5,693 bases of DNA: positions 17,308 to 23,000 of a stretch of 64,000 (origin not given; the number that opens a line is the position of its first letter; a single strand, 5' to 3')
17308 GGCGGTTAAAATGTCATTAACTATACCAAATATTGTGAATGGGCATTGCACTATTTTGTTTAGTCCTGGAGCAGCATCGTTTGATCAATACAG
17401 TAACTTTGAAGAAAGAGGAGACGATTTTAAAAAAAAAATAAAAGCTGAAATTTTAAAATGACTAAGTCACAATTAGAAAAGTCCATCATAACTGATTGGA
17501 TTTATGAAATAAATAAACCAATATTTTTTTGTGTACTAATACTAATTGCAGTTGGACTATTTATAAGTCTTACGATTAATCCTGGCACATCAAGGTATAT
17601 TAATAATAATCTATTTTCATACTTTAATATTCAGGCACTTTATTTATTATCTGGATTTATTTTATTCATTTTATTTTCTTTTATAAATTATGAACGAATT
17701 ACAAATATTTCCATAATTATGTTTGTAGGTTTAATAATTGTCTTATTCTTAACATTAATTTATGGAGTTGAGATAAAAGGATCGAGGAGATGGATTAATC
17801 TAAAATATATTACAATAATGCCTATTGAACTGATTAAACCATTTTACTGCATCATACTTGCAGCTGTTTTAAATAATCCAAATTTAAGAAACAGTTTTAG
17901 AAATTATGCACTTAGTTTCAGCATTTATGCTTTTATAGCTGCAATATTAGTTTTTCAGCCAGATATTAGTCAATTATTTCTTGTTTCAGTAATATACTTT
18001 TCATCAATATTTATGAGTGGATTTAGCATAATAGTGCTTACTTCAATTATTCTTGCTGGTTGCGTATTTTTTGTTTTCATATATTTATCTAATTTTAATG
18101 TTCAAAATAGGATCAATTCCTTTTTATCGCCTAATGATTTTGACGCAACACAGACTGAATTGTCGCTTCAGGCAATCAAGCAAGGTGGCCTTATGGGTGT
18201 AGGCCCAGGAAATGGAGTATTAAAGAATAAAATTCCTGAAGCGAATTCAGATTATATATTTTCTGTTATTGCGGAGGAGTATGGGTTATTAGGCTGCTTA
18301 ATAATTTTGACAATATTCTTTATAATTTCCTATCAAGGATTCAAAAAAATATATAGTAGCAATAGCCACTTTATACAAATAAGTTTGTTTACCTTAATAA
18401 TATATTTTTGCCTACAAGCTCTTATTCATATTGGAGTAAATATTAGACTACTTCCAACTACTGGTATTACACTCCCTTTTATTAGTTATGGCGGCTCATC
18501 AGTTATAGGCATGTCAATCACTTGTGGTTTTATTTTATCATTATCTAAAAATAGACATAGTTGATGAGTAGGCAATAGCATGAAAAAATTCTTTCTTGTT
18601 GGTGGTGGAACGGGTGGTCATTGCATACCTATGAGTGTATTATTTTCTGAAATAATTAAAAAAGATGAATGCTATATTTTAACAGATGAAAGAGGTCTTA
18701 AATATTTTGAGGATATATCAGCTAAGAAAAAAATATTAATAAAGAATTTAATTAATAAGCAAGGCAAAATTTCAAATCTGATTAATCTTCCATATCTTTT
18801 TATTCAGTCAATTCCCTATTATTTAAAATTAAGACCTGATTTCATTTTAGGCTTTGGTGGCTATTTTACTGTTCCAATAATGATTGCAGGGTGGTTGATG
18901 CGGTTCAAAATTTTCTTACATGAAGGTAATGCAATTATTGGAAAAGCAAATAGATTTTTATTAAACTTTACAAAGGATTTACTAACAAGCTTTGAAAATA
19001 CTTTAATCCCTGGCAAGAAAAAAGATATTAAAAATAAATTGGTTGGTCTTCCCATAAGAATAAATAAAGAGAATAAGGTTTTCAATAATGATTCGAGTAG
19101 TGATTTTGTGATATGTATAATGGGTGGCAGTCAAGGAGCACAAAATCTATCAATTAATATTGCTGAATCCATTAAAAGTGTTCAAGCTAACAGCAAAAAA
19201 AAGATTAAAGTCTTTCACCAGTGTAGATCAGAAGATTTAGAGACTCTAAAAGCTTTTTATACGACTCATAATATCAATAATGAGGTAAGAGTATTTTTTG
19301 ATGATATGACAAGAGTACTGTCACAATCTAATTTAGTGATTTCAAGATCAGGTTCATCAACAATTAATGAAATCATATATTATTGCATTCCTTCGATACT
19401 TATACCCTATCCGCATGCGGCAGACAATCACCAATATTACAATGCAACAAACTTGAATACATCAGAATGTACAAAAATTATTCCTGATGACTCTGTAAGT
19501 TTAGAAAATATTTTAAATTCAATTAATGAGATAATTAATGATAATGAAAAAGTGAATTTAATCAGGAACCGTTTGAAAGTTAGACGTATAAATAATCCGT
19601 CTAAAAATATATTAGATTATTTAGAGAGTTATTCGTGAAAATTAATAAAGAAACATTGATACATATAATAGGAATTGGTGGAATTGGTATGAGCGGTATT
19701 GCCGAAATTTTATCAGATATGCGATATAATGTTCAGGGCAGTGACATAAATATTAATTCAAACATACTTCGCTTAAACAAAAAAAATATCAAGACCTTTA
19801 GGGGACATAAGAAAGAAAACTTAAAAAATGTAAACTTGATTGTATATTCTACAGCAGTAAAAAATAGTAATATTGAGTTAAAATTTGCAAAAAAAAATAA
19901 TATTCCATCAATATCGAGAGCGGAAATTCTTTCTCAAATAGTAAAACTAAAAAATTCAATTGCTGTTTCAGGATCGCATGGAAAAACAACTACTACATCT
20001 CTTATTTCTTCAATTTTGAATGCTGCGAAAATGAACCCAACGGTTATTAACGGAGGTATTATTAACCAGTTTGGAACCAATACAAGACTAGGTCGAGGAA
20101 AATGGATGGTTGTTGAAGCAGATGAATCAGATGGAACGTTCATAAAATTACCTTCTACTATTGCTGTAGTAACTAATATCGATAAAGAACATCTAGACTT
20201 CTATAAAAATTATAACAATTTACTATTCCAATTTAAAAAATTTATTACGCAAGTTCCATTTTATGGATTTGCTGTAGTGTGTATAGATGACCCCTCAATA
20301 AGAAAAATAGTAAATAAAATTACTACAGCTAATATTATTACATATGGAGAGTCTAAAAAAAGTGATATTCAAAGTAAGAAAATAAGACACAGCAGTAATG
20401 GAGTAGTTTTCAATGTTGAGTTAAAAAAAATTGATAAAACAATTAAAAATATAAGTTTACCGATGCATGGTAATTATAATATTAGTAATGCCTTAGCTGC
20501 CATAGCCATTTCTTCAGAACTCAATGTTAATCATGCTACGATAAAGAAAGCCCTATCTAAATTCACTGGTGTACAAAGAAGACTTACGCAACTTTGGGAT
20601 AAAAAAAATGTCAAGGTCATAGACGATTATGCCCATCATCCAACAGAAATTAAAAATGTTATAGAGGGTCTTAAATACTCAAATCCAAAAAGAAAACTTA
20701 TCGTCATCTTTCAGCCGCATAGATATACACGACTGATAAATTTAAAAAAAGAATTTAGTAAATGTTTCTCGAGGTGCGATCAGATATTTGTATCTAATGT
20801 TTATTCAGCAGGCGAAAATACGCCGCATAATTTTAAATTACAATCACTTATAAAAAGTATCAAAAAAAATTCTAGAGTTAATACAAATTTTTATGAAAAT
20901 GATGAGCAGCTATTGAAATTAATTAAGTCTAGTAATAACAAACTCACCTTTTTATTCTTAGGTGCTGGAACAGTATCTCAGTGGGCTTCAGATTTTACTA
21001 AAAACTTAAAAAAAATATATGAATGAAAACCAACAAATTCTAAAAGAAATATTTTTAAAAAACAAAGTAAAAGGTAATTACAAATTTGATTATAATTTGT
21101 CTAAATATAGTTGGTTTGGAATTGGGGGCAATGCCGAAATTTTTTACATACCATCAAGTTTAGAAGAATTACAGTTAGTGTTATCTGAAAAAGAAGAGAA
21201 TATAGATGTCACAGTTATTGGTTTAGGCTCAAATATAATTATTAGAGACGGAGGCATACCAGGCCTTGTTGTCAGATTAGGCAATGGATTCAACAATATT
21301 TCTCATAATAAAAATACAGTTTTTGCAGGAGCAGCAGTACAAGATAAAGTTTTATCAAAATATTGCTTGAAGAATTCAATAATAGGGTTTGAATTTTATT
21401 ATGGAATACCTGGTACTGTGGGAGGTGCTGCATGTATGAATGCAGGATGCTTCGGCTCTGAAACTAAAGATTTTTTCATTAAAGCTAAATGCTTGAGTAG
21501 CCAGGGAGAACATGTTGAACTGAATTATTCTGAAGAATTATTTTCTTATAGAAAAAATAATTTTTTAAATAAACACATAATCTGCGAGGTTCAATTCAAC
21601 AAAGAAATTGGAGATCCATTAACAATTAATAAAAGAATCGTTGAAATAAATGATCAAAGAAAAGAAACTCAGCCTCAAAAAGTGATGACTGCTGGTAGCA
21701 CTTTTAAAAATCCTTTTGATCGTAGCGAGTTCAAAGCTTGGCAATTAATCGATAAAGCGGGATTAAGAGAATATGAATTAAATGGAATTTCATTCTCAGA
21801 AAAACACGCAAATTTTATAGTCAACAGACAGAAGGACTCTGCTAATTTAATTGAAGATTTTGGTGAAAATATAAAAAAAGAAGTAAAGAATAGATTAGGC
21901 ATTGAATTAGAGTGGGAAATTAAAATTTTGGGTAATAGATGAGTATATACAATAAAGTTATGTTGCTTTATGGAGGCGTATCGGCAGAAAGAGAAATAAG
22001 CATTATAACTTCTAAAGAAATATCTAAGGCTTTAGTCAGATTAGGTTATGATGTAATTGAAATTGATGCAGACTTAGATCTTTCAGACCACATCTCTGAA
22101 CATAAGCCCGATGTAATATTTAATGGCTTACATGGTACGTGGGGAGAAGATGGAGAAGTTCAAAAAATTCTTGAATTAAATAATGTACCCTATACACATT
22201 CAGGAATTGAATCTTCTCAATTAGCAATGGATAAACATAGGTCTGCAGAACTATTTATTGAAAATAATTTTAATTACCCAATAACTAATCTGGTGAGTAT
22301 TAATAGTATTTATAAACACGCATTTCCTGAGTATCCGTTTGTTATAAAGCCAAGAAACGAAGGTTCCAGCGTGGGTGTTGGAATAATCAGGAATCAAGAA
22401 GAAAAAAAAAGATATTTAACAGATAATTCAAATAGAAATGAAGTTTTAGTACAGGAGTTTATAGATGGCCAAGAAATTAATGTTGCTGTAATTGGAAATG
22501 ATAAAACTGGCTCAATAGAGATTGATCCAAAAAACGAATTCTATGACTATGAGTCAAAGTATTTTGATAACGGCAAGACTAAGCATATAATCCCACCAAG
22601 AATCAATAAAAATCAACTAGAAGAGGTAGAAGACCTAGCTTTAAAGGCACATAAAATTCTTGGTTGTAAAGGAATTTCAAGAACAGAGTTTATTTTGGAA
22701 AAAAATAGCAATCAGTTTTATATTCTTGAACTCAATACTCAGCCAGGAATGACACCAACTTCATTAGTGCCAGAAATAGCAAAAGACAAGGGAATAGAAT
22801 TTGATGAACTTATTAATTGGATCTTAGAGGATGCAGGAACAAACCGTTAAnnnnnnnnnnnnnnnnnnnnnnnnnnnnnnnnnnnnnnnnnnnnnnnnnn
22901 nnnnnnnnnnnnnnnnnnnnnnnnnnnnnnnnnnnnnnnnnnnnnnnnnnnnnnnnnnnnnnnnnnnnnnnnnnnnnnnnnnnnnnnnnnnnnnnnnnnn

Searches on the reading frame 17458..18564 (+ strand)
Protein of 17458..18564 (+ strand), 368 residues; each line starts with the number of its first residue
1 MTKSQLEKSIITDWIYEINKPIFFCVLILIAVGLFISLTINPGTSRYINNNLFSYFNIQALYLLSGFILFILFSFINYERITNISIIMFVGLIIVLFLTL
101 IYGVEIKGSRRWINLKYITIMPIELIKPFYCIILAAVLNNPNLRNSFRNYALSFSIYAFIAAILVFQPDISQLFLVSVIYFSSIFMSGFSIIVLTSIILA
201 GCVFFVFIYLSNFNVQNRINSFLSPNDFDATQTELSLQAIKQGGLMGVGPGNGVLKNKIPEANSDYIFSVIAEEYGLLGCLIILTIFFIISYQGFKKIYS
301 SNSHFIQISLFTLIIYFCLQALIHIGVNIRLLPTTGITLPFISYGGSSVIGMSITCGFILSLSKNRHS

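Call 3: search_protein_families(library=ncbifam, proteins=[window:17458-18564:+])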
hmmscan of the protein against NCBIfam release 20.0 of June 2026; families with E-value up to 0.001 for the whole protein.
window:17458-18564:+ (368 aa): 6 families
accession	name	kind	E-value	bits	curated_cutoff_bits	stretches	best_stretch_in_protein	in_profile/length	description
TIGR02614.1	ftsW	equivalog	2.1e-83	280.4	337.5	1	21-365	3-356/357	putative lipid II flippase FtsW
TIGR02210.1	rodA_shape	equivalog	5.5e-59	200.1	336.7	1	22-366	4-356/357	rod shape-determining protein RodA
TIGR02615.1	spoVE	exception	7.2e-47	160.6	448.8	1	22-364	4-354/354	stage V sporulation protein E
NF008042.0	PRK10774.1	equivalog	3.2e-44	151.5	493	1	20-361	37-387/405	cell division protein FtsW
NF008060.0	PRK10794.1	equivalog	1e-29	103.6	590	1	18-366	16-363/370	peptidoglycan glycosyltransferase MrdB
NF037961.1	RodA_shape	subfamily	7e-27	94.8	150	2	233-366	276-411/415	rod shape-determining protein RodA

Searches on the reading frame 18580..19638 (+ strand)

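Call 4: search_protein_families(library=ncbifam, proteins=[window:18580-19638:+])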
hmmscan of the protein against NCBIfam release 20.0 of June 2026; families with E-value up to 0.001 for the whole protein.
window:18580-19638:+ (352 aa): 8 families
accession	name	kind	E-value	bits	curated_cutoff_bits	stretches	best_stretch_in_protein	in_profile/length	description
TIGR01133.1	murG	equivalog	1.4e-68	231.5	250.25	1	1-346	5-351/353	undecaprenyldiphospho-muramoylpentapeptide beta-N-acetylglucosaminyltransferase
NF009102.0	PRK12446.1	equivalog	1.4e-31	109.7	339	1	1-327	1-331/352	undecaprenyldiphospho-muramoylpentapeptide beta-N-acetylglucosaminyltransferase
NF041549.1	PssD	equivalog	3.6e-10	40.3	110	1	10-111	5-105/151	PssD/Cps14F family polysaccharide biosynthesis glycosyltransferase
NF010134.0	PRK13608.1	equivalog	1.1e-08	34.5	557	1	117-345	142-362/391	diglucosyl diacylglycerol synthase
NF010135.0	PRK13609.1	equivalog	1.3e-06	27.6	500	1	173-346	200-363/388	diglucosyl diacylglycerol synthase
NF041548.1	PssE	equivalog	2.2e-06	27.7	120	1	198-318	17-126/146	PssE/Cps14G family polysaccharide biosynthesis glycosyltransferase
TIGR01426.2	MGT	subfamily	2.9e-06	26.5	260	1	233-329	277-368/393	macrolide family glycosyltransferase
TIGR00661.1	MJ1255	subfamily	9.5e-06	25.1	195.9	1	173-313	187-310/321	MJ1255/VC2487 family glycosyltransferase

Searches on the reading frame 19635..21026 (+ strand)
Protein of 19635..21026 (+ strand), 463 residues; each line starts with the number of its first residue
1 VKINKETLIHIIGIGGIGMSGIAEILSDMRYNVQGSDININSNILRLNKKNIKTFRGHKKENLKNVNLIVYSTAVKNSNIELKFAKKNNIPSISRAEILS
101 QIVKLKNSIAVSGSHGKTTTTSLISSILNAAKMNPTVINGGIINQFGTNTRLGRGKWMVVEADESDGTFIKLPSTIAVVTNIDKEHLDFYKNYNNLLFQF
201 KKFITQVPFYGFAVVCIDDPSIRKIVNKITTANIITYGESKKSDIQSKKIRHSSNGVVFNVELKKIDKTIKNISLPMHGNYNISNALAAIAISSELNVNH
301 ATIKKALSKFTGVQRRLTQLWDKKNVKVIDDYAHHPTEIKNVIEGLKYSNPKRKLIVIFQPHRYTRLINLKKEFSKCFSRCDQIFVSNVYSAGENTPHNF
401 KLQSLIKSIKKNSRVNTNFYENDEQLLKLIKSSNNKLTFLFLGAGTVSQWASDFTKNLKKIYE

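Call 4: search_protein_families(library=ncbifam, proteins=[window:19635-21026:+])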
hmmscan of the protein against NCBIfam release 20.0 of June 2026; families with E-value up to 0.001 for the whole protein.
window:19635-21026:+ (463 aa): 28 families (the best 25 are shown)
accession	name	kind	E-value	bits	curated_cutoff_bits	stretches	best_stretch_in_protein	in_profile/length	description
TIGR01082.1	murC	equivalog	3.5e-146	487.8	335.1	1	9-453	2-447/449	UDP-N-acetylmuramate--L-alanine ligase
NF011171.0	PRK14573.1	equivalog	1.1e-89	301.4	1015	1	4-448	2-438/809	bifunctional UDP-N-acetylmuramate--L-alanine ligase/D-alanine--D-alanine ligase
TIGR01081.1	mpl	equivalog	2e-55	188.6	388.7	1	9-428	2-420/448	UDP-N-acetylmuramate:L-alanyl-gamma-D-glutamyl-meso-diaminopimelate ligase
NF001126.0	PRK00139.1-4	equivalog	8.7e-34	116.9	373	1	176-359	196-374/486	UDP-N-acetylmuramoyl-L-alanyl-D-glutamate--2,6-diaminopimelate ligase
NF053645.1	pMurC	equivalog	1.3e-33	116.5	560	2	10-249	2-255/492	pseudomurein biosynthesis peptide ligase pMurC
TIGR01085.1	murE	subfamily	3.2e-32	112.1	257.3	1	175-359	179-364/472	UDP-N-acetylmuramyl-tripeptide synthetase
TIGR01087.1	murD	equivalog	3.7e-32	112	211.95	1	9-351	2-340/441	UDP-N-acetylmuramoyl-L-alanine--D-glutamate ligase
NF001124.0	PRK00139.1-2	equivalog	2.8e-31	108.8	476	1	175-359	200-383/500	UDP-N-acetylmuramoyl-L-alanyl-D-glutamate--2,6-diaminopimelate ligase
NF008896.0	PRK11929.1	equivalog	3.4e-28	98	1023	1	175-359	203-391/965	bifunctional UDP-N-acetylmuramoyl-L-alanyl-D-glutamate--2,6-diaminopimelate ligase MurE/UDP-N-acetylmuramoyl-tripeptide--D-alanyl-D-alanine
TIGR01143.1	murF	subfamily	3.4e-25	88.9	288.6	1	103-435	72-396/418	UDP-N-acetylmuramoyl-tripeptide--D-alanyl-D-alanine ligase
NF053646.1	pMurD1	equivalog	1.8e-21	76.4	610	2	171-451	182-448/465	pseudomurein biosynthesis peptide ligase pMurD1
NF053648.1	pMurE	equivalog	5.8e-21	74.7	600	1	174-444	190-451/464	pseudomurein biosynthesis peptide ligase pMurE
NF001123.0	PRK00139.1-1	equivalog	1.6e-19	69.9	586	1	172-358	195-381/493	UDP-N-acetylmuramoyl-L-alanyl-D-glutamate--2,6-diaminopimelate ligase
NF010623.0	PRK14016.1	subfamily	5.8e-19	67.7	877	1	175-362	567-769/871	cyanophycin synthetase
TIGR02068.2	cya_phycin_syn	equivalog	1.7e-18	66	850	1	175-361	566-766/862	cyanophycin synthetase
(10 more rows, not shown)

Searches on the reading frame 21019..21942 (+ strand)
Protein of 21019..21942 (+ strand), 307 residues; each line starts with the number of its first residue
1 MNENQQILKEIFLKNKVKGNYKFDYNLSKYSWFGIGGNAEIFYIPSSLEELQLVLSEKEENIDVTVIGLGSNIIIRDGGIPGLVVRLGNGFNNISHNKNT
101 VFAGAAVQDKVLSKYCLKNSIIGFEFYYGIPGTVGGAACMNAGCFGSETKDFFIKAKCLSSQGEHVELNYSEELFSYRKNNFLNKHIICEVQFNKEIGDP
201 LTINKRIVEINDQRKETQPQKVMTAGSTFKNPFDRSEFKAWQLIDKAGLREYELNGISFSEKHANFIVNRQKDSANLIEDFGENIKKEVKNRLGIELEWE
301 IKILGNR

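Call 4: search_protein_families(library=ncbifam, proteins=[window:21019-21942:+])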
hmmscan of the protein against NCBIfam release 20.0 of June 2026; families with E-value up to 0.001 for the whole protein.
window:21019-21942:+ (307 aa): 7 families
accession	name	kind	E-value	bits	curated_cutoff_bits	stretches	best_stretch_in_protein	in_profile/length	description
NF010480.0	PRK13905.1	equivalog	6.9e-98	327.2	259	1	15-306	10-300/303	UDP-N-acetylmuramate dehydrogenase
TIGR00179.1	murB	equivalog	3.6e-57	193.8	144.5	1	27-305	1-290/290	UDP-N-acetylmuramate dehydrogenase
NF010479.0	PRK13904.1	equivalog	2.7e-39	135.2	273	1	26-304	7-258/258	UDP-N-acetylmuramate dehydrogenase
NF011245.0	PRK14651.1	equivalog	2.9e-37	128.3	224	1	26-301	8-266/273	UDP-N-acetylmuramate dehydrogenase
NF000755.0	PRK00046.1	equivalog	7.9e-30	103.7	277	2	22-223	5-213/343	UDP-N-acetylmuramate dehydrogenase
NF010478.0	PRK13903.1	equivalog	3.4e-26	92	231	2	21-196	15-194/362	UDP-N-acetylmuramate dehydrogenase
NF011242.0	PRK14648.1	equivalog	2.1e-25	89.6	426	2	27-180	18-173/354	UDP-N-acetylmuramate dehydrogenase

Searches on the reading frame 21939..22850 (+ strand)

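Call 4: search_protein_families(library=ncbifam, proteins=[window:21939-22850:+])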
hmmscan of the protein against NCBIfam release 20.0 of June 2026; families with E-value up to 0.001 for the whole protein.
window:21939-22850:+ (303 aa): 50 families (the best 25 are shown)
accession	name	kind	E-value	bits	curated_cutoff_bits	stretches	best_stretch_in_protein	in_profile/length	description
NF002378.0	PRK01372.1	subfamily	1.2e-100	336.2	243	1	4-300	6-302/305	D-alanine--D-alanine ligase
TIGR01205.1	D_ala_D_alaTIGR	subfamily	5.6e-81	272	245.65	1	6-299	1-317/318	D-alanine--D-alanine ligase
NF011169.0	PRK14571.1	equivalog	5.4e-76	255.8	404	1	6-299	2-295/300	D-alanyl-alanine synthetase A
NF002528.0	PRK01966.1-4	subfamily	9.4e-64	215.5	262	2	55-299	98-358/366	D-alanine--D-alanine ligase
NF011170.0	PRK14572.1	equivalog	3.3e-62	210.6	489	1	49-297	81-343/351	D-alanyl-alanine synthetase A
NF011167.0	PRK14569.1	equivalog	4.3e-61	206.9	410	1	5-299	4-295/296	D-alanyl-alanine synthetase A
NF002526.0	PRK01966.1-2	equivalog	2.3e-55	188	449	1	52-297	89-345/362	D-alanine--D-alanine ligase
NF002527.0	PRK01966.1-3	equivalog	6.2e-53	180.1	310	1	54-298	73-327/332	D-alanine--D-alanine ligase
NF002525.0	PRK01966.1-1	equivalog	7.9e-48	163.3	457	1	57-297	99-348/364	D-alanine--D-alanine ligase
NF000091.3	D_ala_D_ser_VanG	exception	8.9e-47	159.6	495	1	51-298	88-342/344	D-alanine--D-serine ligase VanG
NF002529.0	PRK01966.1-5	equivalog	8.8e-44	149.8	472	1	38-296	69-333/348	D-alanine--D-alanine ligase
NF000207.3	D_ala_D_ser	equivalog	9.8e-42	143.3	520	1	55-299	88-339/342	D-alanine--D-serine ligase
NF000206.1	D_ala_D_lac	equivalog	1.6e-36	126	550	1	55-296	89-337/342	D-alanine--(R)-lactate ligase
NF011168.0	PRK14570.1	equivalog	2.2e-36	126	505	1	56-297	87-344/364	D-alanyl-alanine synthetase A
NF000032.1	D_ala_D_ser_VanL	exception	3.3e-33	115.3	750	1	55-297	92-341/349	D-alanine--D-serine ligase VanL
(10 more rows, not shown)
